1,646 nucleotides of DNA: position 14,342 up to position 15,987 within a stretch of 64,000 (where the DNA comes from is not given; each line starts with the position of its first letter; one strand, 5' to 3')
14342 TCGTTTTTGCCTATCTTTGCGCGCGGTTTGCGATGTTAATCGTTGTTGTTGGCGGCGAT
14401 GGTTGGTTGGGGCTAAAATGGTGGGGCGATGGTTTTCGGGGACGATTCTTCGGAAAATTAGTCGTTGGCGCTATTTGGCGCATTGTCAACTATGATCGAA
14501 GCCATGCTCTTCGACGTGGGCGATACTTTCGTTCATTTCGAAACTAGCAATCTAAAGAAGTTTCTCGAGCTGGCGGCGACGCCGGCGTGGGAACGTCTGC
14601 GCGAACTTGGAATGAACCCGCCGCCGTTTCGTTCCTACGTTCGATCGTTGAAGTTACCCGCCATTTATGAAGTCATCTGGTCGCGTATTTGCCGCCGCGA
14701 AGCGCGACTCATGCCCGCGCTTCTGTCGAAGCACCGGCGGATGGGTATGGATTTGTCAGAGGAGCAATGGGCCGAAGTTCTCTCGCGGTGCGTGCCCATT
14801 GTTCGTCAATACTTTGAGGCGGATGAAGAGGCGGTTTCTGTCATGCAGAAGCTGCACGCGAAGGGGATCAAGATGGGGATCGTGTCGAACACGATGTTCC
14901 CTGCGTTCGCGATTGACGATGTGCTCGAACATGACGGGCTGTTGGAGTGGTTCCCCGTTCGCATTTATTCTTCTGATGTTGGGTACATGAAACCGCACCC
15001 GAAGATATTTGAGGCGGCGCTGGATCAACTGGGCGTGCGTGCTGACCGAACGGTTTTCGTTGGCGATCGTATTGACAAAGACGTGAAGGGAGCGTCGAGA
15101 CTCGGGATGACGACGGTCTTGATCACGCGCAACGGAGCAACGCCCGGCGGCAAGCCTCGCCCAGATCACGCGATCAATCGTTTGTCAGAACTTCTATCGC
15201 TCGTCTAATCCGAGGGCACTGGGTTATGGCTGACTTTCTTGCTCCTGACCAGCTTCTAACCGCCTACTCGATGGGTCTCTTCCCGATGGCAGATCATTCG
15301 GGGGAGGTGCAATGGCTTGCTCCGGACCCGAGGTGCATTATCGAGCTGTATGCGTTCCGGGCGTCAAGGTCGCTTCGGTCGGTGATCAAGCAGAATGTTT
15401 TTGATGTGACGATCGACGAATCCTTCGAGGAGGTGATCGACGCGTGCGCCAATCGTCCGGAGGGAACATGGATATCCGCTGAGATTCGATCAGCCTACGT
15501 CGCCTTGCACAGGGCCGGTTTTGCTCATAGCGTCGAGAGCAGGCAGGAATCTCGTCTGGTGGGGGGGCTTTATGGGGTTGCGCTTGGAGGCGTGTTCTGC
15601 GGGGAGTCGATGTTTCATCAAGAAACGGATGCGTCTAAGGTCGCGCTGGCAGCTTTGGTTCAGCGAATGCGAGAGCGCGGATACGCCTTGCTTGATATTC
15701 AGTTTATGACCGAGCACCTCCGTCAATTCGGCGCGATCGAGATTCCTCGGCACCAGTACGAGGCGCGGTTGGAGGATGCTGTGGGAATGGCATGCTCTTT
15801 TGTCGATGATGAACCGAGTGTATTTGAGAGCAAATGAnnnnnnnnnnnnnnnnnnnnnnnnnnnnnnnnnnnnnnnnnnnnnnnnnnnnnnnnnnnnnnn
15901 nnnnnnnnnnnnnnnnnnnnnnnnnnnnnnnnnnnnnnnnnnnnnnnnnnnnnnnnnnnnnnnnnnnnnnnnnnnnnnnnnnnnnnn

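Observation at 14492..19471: Translationally coupled operon: (HAD)-aat-Maf-like DUF115-cytidylyltransferase/SPASM fusion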

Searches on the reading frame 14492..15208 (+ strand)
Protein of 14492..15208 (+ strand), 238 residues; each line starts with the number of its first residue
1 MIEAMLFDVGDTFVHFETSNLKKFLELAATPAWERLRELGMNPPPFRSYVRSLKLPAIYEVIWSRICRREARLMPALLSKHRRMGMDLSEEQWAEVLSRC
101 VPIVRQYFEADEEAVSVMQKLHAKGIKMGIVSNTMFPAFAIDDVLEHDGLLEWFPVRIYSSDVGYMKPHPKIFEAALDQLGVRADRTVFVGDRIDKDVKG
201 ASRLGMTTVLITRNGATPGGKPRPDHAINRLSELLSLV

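Call 5: search_protein_families(library=pfam, proteins=[window:14492-15208:+], max_evalue=0.01)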
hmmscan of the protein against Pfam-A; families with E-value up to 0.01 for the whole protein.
window:14492-15208:+ (238 aa): 4 families
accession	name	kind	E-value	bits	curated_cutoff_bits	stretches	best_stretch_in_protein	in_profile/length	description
PF00702.32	Hydrolase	-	6.1e-21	76.1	26.4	1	2-205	1-191/191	haloacid dehalogenase-like hydrolase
PF13419.12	HAD_2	-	7.2e-19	69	23.8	1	92-210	61-177/178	Haloacid dehalogenase-like hydrolase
PF13242.12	Hydrolase_like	-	3.5e-15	56.1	22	1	167-234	4-75/75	HAD-hyrolase-like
PF12710.13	HAD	-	0.0072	17.2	27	0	82-194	59-182/189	haloacid dehalogenase-like hydrolase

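Call 6: search_protein_families(library=ncbifam, proteins=[window:14492-15208:+], max_evalue=0.01)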
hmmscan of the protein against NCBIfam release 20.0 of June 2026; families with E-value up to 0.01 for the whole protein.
window:14492-15208:+ (238 aa): 45 families (the best 25 are shown)
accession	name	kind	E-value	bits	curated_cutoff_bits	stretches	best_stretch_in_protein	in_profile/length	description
TIGR02253.1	CTE7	subfamily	2.9e-29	102.4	169.75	1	1-235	1-221/221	TIGR02253 family HAD-type hydrolase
TIGR02252.1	DREG-2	subfamily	1e-22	80.9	155.2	1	108-210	104-203/203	HAD hydrolase, REG-2-like, family IA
TIGR02254.1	YjjG_YfnB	equivalog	6.4e-21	74.9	159.9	1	112-236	100-221/223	YjjG family noncanonical pyrimidine nucleotidase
NF053830.1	RUBPPhHalo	equivalog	7.8e-18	65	330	1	112-238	106-234/234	ribulose-1,5-bisphosphate 5-phosphatase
NF006976.0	PRK09449.1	equivalog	2.4e-16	59.9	183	1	112-237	98-221/225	pyrimidine 5'-nucleotidase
TIGR01428.1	HAD_type_II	equivalog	4.4e-15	56.2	125.4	1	110-217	92-196/197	haloacid dehalogenase type II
TIGR01509.1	HAD-SF-IA-v3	subfamily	4e-13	49.8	29.4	1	111-211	67-154/154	HAD-IA family hydrolase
TIGR01449.2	PGP_bact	equivalog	7.2e-13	48.6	180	1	116-216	92-189/213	phosphoglycolate phosphatase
TIGR02247.1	HAD-1A3-hyp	subfamily_domain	2e-12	47.3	125.4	1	96-213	81-197/211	epoxide hydrolase N-terminal domain-like phosphatase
NF009804.0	PRK13288.1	equivalog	2.2e-12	46.9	218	1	114-238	87-210/215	pyrophosphatase PpaX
TIGR01662.1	HAD-SF-IIIA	subfamily_domain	3.9e-12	46.4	44.6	1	112-212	28-139/141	HAD-IIIA family hydrolase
TIGR01549.1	HAD-SF-IA-v1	subfamily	1.2e-11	45.2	23.3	1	107-205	60-149/149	HAD-IA family hydrolase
TIGR01460.1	HAD-SF-IIA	subfamily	4.6e-11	43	100.15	1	167-211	197-243/246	HAD-IIA family hydrolase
NF009697.0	PRK13222.1-4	equivalog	1.8e-10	40.6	327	1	117-237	102-221/232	phosphoglycolate phosphatase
TIGR02009.1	PGMB-YQAB-SF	subfamily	2.1e-10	41.1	153.35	1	106-210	81-185/186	beta-phosphoglucomutase family hydrolase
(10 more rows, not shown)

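Call 43: search_solved_structures(query=window:14492-15208:+, max_evalue=0.0001)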
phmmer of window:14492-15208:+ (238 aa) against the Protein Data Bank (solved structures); distinct sequences matched with E-value up to 0.0001: 53.
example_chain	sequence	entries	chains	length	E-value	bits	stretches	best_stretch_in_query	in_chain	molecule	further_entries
7o1d_A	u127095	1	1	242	3.7e-17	65.8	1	85-237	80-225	BH32.7 protein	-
8bp1_A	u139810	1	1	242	3.7e-17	65.8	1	85-237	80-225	BHMeHis1.0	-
6z1k_A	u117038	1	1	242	5.1e-17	65.3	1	88-237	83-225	BH32.6 protein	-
9fug_A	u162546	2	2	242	3.9e-16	62.4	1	103-237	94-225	SNAr1.3 (K39A) | Chain A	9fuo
9ful_A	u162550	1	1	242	3.9e-16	62.4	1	103-237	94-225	Chain A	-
6q7p_A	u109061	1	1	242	7.2e-16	61.6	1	103-237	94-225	OE1.2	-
4ygq_A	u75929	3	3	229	9.8e-16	61.1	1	112-235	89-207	Hydrolase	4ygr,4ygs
6q7q_A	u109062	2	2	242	1.1e-15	60.9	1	103-237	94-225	OE1.3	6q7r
3u26_A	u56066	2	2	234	2.4e-15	59.9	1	103-237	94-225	PF00702 domain protein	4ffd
6q7n_A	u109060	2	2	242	2.6e-15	59.8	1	103-237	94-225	BH32 | OE1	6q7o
6z1l_A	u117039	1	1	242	6.4e-15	58.5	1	88-237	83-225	BH32.12 protein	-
1x42_A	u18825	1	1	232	1.2e-14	57.6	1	104-237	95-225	hypothetical protein PH0459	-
9r2d_A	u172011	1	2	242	1e-13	54.5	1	101-237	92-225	Crystal structure of ASB1.3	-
9eqd_A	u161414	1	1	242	1.6e-13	53.9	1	103-237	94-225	CT1.5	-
8bp0_A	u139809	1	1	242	2.6e-13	53.2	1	102-237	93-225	BHMeHis1.8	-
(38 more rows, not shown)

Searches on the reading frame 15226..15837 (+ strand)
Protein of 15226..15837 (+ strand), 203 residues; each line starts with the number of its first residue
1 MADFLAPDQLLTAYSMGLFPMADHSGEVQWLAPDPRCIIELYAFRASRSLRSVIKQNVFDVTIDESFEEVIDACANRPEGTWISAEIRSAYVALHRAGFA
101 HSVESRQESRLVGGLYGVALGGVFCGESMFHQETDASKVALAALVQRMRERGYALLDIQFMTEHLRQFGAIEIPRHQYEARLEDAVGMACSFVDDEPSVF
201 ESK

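Call 5: search_protein_families(library=pfam, proteins=[window:15226-15837:+], max_evalue=0.01)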
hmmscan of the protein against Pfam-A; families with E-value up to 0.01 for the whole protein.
window:15226-15837:+ (203 aa): 1 family
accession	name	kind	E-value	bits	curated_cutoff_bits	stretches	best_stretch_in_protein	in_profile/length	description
PF03588.20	Leu_Phe_trans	-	1.2e-67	227.2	22.7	1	7-174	1-171/171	Leucyl/phenylalanyl-tRNA protein transferase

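Call 6: search_protein_families(library=ncbifam, proteins=[window:15226-15837:+], max_evalue=0.01)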
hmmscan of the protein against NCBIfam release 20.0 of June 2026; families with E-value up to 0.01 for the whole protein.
window:15226-15837:+ (203 aa): 1 family
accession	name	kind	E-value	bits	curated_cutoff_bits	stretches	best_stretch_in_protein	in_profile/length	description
TIGR00667.1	aat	equivalog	6.5e-60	201.9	143.55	1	11-192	6-189/193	leucyl/phenylalanyl-tRNA--protein transferase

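Call 58: search_solved_structures(query=window:15226-15837:+, max_evalue=0.001, show_alignments=1)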
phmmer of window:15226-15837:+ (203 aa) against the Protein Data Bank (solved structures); distinct sequences matched with E-value up to 0.001: 3.
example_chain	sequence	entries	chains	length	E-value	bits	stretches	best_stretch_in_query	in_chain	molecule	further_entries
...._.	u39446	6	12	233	2.6e-41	144.8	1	5-179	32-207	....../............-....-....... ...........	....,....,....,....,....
2dps_A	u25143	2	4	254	3.2e-41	144.5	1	5-179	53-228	Leucyl/phenylalanyl-tRNA--protein transferase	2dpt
2cxa_A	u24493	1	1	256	3.4e-41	144.4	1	5-179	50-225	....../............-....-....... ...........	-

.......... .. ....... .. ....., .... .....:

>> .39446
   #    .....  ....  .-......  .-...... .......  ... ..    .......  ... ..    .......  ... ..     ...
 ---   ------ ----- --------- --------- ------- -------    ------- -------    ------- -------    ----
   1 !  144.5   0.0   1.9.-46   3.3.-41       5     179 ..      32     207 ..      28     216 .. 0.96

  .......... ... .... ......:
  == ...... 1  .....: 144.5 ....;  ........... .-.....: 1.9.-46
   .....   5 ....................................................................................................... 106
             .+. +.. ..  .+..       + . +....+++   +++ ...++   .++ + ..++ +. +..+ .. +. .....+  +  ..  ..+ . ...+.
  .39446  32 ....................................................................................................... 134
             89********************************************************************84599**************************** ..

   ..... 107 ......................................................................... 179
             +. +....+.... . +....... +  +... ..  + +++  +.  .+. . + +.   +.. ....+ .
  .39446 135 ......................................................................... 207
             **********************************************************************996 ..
